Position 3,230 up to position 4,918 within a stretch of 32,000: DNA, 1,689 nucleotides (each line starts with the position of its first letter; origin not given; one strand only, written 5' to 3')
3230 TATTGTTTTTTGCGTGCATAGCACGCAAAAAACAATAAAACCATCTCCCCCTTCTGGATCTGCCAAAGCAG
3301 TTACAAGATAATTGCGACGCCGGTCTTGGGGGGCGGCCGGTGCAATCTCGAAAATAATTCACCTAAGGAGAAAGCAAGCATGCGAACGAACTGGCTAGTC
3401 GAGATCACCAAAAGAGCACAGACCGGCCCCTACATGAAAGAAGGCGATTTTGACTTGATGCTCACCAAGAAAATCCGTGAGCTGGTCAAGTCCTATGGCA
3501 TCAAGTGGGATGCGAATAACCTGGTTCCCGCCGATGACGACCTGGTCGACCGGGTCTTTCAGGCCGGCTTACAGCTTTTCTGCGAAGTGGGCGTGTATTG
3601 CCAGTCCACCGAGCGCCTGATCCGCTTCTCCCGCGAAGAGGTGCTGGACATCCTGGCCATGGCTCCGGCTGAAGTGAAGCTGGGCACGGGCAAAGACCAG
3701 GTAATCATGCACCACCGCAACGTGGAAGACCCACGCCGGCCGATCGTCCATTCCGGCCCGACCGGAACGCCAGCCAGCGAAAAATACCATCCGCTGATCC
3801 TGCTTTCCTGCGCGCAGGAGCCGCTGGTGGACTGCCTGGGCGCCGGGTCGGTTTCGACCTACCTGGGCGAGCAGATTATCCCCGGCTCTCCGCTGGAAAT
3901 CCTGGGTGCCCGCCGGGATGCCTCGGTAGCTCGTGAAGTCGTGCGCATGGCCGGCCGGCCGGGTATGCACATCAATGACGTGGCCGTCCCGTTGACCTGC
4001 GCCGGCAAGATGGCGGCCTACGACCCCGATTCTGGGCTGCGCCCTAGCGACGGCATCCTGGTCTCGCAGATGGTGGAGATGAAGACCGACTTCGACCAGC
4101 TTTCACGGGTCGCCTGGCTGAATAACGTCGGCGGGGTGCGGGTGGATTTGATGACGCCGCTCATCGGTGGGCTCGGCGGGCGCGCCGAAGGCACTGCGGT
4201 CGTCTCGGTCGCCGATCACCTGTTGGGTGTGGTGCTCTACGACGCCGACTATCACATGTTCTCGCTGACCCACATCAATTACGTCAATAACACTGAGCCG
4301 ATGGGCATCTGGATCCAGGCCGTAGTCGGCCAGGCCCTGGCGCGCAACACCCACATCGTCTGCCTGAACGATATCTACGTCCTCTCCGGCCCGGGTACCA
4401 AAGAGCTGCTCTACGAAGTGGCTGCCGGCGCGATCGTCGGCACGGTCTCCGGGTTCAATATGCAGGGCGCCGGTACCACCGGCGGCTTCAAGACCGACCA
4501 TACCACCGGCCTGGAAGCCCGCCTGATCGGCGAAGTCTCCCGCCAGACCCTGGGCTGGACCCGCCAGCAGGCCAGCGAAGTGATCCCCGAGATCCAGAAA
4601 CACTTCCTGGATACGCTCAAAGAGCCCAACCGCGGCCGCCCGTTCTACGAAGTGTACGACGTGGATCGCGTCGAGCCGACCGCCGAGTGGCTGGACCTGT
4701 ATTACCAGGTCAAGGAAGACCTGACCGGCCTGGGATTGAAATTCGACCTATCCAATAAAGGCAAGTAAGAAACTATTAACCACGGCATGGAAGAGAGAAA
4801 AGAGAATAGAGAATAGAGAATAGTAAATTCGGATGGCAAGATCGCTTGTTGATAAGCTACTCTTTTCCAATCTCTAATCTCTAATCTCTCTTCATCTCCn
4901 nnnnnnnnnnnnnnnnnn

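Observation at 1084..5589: Pyrrolysine-free MtmB-family methyltransferase inside a complete corrinoid methyl-transfer cassette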

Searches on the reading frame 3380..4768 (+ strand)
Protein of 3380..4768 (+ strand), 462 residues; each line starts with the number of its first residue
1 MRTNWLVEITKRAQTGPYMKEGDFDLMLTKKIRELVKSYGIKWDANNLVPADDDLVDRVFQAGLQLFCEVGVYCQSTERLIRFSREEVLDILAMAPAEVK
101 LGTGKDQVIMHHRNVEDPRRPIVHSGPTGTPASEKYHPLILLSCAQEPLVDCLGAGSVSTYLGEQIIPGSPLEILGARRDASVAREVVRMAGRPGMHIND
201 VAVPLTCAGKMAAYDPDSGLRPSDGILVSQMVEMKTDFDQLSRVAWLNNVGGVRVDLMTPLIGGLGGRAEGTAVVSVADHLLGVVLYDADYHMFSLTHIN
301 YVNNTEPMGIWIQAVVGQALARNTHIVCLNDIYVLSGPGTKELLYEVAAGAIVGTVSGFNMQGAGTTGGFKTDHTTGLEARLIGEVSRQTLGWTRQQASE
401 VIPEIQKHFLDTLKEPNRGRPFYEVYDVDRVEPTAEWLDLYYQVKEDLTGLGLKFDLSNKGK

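Call 3: search_protein_families(library=pfam, proteins=[window:3380-4768:+], max_evalue=0.01)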
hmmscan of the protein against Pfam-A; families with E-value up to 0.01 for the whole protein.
window:3380-4768:+ (462 aa): 1 family
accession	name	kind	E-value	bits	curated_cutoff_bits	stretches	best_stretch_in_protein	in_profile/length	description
PF05369.18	MtmB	-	1.7e-106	357.2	25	1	8-453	5-450/450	Monomethylamine methyltransferase MtmB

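Call 4: search_protein_families(library=ncbifam, proteins=[window:3380-4768:+], max_evalue=0.01)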
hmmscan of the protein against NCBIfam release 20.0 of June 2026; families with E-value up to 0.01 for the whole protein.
window:3380-4768:+ (462 aa): 0 families

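Call 12: search_solved_structures(query=window:3380-4768:+, max_evalue=0.001, show_alignments=2)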
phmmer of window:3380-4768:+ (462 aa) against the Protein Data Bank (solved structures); distinct sequences matched with E-value up to 0.001: 2.
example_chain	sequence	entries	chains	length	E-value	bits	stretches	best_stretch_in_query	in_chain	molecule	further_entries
1tv2_A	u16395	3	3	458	1e-74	255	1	11-455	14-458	Monomethylamine methyltransferase mtmB1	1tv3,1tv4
1l2q_A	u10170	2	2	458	1.3e-74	254.6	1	11-455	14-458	monomethylamine methyltransferase | Monomethylamine methyltransferase mtmB1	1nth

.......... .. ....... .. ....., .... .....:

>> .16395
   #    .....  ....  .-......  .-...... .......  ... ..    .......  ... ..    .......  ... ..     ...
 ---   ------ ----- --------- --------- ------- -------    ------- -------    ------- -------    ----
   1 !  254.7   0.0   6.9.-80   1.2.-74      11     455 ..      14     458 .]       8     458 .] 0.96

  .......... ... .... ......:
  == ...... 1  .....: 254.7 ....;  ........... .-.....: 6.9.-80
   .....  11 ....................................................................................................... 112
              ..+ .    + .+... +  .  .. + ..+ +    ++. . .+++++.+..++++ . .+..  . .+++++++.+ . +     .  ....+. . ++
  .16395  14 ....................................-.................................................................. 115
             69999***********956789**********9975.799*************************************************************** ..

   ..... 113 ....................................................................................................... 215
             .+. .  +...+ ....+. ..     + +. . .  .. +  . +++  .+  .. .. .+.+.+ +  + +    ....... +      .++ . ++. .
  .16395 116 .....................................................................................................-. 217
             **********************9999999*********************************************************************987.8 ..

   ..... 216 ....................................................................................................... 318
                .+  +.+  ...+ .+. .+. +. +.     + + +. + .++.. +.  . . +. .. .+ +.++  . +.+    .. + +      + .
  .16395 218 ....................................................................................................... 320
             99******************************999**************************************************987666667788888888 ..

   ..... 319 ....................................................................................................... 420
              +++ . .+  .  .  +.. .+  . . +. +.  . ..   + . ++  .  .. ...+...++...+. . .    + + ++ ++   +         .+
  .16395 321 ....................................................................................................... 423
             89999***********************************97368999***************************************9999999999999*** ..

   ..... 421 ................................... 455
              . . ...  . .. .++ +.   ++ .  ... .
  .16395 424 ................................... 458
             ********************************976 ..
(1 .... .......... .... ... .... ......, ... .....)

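Call 15: find_homologous_proteins(query=window:3380-4768:+, max_evalue=1e-10)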
Query window:3380-4768:+ (462 aa): 809 proteins with E <= 1e-10 among 8000 candidates; the best 120 are listed.
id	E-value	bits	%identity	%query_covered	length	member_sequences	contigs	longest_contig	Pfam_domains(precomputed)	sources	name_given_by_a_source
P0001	0.0e+0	1057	100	100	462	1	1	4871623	PF05369.19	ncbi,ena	-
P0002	1.4e-274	929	88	98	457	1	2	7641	PF05369.19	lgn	-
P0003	1.5e-273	925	86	100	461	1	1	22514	PF05369.19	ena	-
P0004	5.0e-269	910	85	99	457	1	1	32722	PF05369.19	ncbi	-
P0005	1.2e-268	909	84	100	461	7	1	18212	PF05369.19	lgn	-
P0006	2.1e-268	908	85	100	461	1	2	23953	PF05369.19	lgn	-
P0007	1.9e-264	895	85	99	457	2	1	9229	PF05369.19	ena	-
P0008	4.3e-250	848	80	100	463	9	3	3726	PF05369.19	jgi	jgi:methylamine--corrinoid protein Co-methyltransferase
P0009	3.1e-247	839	79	100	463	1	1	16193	PF05369.19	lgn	-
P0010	1.2e-245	833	81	98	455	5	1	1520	PF05369.19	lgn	-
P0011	1.3e-245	833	79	100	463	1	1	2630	PF05369.19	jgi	-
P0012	1.8e-244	829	78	100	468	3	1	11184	PF05369.19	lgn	-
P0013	6.4e-244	828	79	98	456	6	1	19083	PF05369.19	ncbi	-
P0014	8.2e-243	824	78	100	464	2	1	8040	PF05369.19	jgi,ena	jgi:methylamine--corrinoid protein Co-methyltransferase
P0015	1.3e-242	823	76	100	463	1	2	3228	PF05369.19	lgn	-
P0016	1.4e-242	823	79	98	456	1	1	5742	PF05369.19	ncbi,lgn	-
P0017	1.6e-242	823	77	100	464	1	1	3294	PF05369.19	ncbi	ncbi:MAG: monomethylamine:corrinoid methyltransferase [Chloroflexota bacterium]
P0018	2.2e-242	823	77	100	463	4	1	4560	PF05369.19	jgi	jgi:methylamine--corrinoid protein Co-methyltransferase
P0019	9.3e-242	821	77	100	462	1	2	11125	PF05369.19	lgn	-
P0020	5.0e-241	818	78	100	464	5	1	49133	PF05369.19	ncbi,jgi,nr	ncbi:MAG: monomethylamine:corrinoid methyltransferase [Chloroflexi bacterium]|nr:monomethylamine:cor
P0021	3.1e-240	816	77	99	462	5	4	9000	PF05369.19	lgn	-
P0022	2.0e-239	813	77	99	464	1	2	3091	PF05369.19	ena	-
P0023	3.8e-239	812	77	100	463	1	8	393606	PF05369.19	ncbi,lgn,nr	ncbi:MAG: monomethylamine:corrinoid methyltransferase [Chloroflexi bacterium]|nr:MAG: monomethylamin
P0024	4.1e-239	812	77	100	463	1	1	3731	PF05369.19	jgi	jgi:methylamine--corrinoid protein Co-methyltransferase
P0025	1.5e-238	810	77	99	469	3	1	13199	PF05369.19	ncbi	-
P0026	2.8e-238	809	77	100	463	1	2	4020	PF05369.19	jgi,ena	-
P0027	6.5e-238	808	76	99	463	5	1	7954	PF05369.19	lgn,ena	-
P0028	9.7e-238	807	77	100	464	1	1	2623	PF05369.19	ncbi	-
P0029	4.4e-237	805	76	98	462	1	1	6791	PF05369.19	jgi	jgi:methylamine---corrinoid protein Co-methyltransferase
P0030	4.8e-237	805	76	100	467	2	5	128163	PF05369.19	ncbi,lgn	-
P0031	5.0e-237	805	77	98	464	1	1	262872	PF05369.19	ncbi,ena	-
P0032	2.0e-236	803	75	100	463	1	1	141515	PF05369.19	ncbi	-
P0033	2.2e-236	803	76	98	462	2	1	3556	PF05369.19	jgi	jgi:methylamine---corrinoid protein Co-methyltransferase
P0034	7.3e-236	801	76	98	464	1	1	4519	PF05369.19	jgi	jgi:methylamine--corrinoid protein Co-methyltransferase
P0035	5.4e-235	798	75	98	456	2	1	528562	PF05369.19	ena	-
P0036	8.7e-235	798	77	100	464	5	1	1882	PF05369.19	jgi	-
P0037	1.5e-234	797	76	98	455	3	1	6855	PF05369.19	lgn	-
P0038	1.5e-234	797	76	99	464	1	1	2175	PF05369.19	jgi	jgi:methylamine---corrinoid protein Co-methyltransferase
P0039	3.2e-234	796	76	98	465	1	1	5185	PF05369.19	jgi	jgi:methylamine--corrinoid protein Co-methyltransferase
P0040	7.9e-234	794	77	98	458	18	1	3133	PF05369.19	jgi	-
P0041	4.8e-233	792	76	98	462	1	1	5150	PF05369.19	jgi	jgi:methylamine--corrinoid protein Co-methyltransferase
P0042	8.0e-233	791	75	100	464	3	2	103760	PF05369.19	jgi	-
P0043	1.1e-232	791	74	100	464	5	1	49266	PF05369.19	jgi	jgi:methylamine--corrinoid protein Co-methyltransferase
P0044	6.0e-232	788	75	98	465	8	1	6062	PF05369.19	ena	-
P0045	3.3e-231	786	76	98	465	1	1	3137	PF05369.19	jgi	jgi:methylamine--corrinoid protein Co-methyltransferase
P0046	3.9e-231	786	75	98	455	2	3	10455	PF05369.19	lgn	-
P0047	8.6e-231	784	75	98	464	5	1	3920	PF05369.19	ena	-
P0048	9.6e-231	784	76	98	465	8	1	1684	PF05369.19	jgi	-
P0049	3.4e-230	782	76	98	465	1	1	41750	PF05369.19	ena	-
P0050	6.6e-230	781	76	98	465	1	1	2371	PF05369.19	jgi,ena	jgi:methylamine--corrinoid protein Co-methyltransferase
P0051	9.2e-230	781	76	98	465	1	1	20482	PF05369.19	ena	-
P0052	1.7e-229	780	76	98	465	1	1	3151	PF05369.19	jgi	-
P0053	2.3e-229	780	75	98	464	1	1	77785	PF05369.19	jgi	jgi:methylamine---corrinoid protein Co-methyltransferase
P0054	2.3e-229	780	75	98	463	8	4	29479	PF05369.19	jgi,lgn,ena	jgi:methylamine--corrinoid protein Co-methyltransferase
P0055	2.4e-229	780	74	100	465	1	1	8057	PF05369.19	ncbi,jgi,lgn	jgi:methylamine--corrinoid protein Co-methyltransferase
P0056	3.2e-229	779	76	98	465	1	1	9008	PF05369.19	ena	-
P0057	4.2e-229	779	76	98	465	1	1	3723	PF05369.19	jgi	-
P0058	4.4e-229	779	76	98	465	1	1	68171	PF05369.19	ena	-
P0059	6.3e-229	778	75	98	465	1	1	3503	PF05369.19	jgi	-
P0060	6.7e-229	778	75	98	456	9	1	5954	PF05369.19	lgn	-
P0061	1.2e-228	777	75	98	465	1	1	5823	PF05369.19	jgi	jgi:methylamine--corrinoid protein Co-methyltransferase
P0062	1.2e-228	777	75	98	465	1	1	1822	PF05369.19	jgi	-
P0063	1.2e-228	777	76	98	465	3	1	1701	PF05369.19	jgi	jgi:methylamine---corrinoid protein Co-methyltransferase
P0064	1.9e-228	777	75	98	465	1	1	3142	PF05369.19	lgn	-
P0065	4.5e-227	772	75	99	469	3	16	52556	PF05369.19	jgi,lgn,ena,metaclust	metaclust:\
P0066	6.2e-227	772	73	98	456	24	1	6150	PF05369.19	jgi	jgi:methylamine--corrinoid protein Co-methyltransferase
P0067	7.0e-227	771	74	99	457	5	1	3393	PF05369.19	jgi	jgi:methylamine--corrinoid protein Co-methyltransferase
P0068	8.2e-227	771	74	98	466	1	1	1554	PF05369.19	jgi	jgi:methylamine---corrinoid protein Co-methyltransferase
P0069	1.4e-226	771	75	98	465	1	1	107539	PF05369.19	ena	-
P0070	7.3e-226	768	74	98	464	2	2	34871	PF05369.19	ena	-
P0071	9.1e-226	768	74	99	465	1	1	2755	PF05369.19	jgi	jgi:methylamine---corrinoid protein Co-methyltransferase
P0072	1.1e-223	761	74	99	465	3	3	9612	PF05369.19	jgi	jgi:methylamine---corrinoid protein Co-methyltransferase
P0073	1.1e-222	758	72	100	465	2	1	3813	PF05369.19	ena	-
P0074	1.4e-222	757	74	98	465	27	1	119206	PF05369.19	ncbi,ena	-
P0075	8.1e-221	752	70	100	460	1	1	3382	PF05369.19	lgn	-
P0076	1.7e-220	750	71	98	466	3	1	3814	PF05369.19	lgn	-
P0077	1.2e-211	721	68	100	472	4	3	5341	PF05369.19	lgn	-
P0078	2.3e-208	710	68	98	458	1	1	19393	PF05369.19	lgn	-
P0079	6.5e-201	686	67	99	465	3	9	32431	PF05369.19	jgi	jgi:methylamine---corrinoid protein Co-methyltransferase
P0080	1.7e-200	685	66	99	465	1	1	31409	PF05369.19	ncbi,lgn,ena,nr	ncbi:MAG TPA: monomethylamine:corrinoid methyltransferase [Chloroflexi bacterium]|nr:monomethylamine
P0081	6.7e-200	683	66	100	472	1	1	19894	PF05369.19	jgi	jgi:methylamine---corrinoid protein Co-methyltransferase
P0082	2.0e-199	681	66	99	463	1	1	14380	PF05369.19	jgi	-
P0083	8.3e-199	679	66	98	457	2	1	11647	PF05369.19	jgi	-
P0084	1.7e-198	678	66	98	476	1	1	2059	PF05369.19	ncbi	-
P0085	1.0e-197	675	66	99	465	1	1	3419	PF05369.19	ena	-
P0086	2.0e-197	674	66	99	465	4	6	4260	PF05369.19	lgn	-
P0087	5.9e-196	670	66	99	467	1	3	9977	PF05369.19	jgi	jgi:methylamine--corrinoid protein Co-methyltransferase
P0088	4.0e-195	667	63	100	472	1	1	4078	PF05369.19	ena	-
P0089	8.0e-195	666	65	99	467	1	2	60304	PF05369.19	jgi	jgi:methylamine--corrinoid protein Co-methyltransferase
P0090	8.3e-195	666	64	98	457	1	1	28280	PF05369.19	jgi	jgi:methylamine--corrinoid protein Co-methyltransferase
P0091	1.4e-194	665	54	71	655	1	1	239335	PF05369.19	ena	-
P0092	1.9e-194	665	72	87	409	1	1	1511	PF05369.19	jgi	jgi:methylamine--corrinoid protein Co-methyltransferase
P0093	2.1e-194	664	64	99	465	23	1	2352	PF05369.19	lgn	-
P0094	2.3e-194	664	64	99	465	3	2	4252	PF05369.19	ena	-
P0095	4.5e-194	663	65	99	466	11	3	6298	PF05369.19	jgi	jgi:methylamine--corrinoid protein Co-methyltransferase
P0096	5.1e-194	663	65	98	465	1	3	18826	PF05369.19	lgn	-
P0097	6.3e-194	663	66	99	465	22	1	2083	PF05369.19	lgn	-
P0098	7.8e-194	663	64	99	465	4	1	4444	PF05369.19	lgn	-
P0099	1.3e-193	662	64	99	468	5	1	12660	PF05369.19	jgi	jgi:methylamine--corrinoid protein Co-methyltransferase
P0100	2.9e-193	661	65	99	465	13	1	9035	PF05369.19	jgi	-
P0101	8.3e-193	659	65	99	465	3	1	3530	PF05369.19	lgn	-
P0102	2.5e-192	658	65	99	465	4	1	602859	PF05369.19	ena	-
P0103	6.4e-192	656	64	99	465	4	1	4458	PF05369.19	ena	-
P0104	6.9e-192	656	64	99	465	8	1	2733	PF05369.19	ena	-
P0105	8.5e-192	656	64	99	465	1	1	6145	PF05369.19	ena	-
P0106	1.1e-191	655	64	99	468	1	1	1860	PF05369.19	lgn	-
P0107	1.9e-191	655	64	99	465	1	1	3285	PF05369.19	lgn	-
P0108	2.1e-191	655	64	99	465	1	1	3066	PF05369.19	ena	-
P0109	3.4e-191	654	65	99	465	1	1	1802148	PF05369.19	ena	-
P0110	1.2e-190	652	64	99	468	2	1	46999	PF05369.19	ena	-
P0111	1.3e-190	652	64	99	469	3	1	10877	PF05369.19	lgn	-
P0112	1.4e-190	652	64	99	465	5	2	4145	PF05369.19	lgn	-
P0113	2.2e-190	651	64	99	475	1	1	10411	PF05369.19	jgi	jgi:methylamine--corrinoid protein Co-methyltransferase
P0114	2.6e-190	651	64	99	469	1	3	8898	PF05369.19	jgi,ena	jgi:methylamine--corrinoid protein Co-methyltransferase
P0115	6.8e-190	650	64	99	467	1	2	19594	PF05369.19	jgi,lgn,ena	-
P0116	1.2e-189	649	63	99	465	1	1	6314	PF05369.19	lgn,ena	-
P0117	3.7e-189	647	64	99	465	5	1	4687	PF05369.19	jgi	jgi:methylamine--corrinoid protein Co-methyltransferase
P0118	4.5e-189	647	63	99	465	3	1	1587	PF05369.19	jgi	jgi:methylamine--corrinoid protein Co-methyltransferase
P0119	3.6e-188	644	63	99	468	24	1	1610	PF05369.19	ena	-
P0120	7.3e-188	643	64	99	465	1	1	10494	PF05369.19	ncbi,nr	ncbi:MAG TPA: monomethylamine:corrinoid methyltransferase [Anaerolineales bacterium]|nr:monomethylam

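Call 16: find_encoding_contigs(protein=P0001, flank=10000, max_places=3)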
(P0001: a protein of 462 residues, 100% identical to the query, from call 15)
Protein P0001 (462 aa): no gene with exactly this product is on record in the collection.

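Call 17: find_encoding_contigs(protein=P0023, flank=10000, max_places=3)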
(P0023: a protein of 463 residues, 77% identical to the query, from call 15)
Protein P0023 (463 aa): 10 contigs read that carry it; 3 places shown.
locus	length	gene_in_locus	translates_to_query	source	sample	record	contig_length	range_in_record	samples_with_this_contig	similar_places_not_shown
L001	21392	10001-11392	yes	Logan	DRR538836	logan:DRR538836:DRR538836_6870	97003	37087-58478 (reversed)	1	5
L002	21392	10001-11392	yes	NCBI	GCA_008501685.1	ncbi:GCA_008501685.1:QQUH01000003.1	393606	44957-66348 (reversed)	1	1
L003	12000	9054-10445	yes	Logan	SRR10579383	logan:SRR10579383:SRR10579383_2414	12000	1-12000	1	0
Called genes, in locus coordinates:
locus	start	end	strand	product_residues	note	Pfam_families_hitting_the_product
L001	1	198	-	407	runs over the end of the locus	PF12704:MacB_PCD, PF02687:FtsX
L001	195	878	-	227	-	PF02463:SMC_N (faint), PF00005:ABC_tran, PF13304:AAA_21 (faint)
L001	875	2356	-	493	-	PF00364:Biotin_lipoyl (faint), PF25973:BSH_CzcB, PF25954:Beta-barrel_RND_2 (weak), PF25990:Beta-barrel_YknX, PF26002:Beta-barrel_AprE (weak), PF25989:YknX_C (weak), PF25975:CzcB_C (weak)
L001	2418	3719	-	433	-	PF25973:BSH_CzcB (weak), PF26002:Beta-barrel_AprE (faint), PF25954:Beta-barrel_RND_2 (weak), PF25990:Beta-barrel_YknX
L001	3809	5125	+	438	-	PF07730:HisKA_3, PF13581:HATPase_c_2 (weak), PF02518:HATPase_c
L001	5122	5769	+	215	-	PF00072:Response_reg, PF00196:GerE, PF13384:HTH_23 (weak), PF13412:HTH_24 (weak)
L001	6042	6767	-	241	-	PF00440:TetR_N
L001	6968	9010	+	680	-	PF00111:Fer2, PF17650:RACo_linker, PF17651:Raco_middle, PF14574:RACo_C_ter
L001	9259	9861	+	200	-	-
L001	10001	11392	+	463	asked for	PF05369:MtmB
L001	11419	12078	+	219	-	PF02607:B12-binding_2, PF02310:B12-binding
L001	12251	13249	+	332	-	PF02608:Bmp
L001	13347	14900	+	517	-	PF00005:ABC_tran, PF13304:AAA_21 (faint), PF00005:ABC_tran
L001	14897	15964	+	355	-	PF02653:BPD_transp_2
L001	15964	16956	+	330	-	PF02653:BPD_transp_2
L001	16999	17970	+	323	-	PF00355:Rieske, PF19298:KshA_C (weak), PF19112:VanA_C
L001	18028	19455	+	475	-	PF01979:Amidohydro_1, PF07969:Amidohydro_3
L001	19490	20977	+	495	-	PF12225:DUF5981, PF02219:MTHFR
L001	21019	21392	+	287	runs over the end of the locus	PF00809:Pterin_bind, PF03599:CdhD (weak)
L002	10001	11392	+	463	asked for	PF05369:MtmB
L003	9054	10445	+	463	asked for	PF05369:MtmB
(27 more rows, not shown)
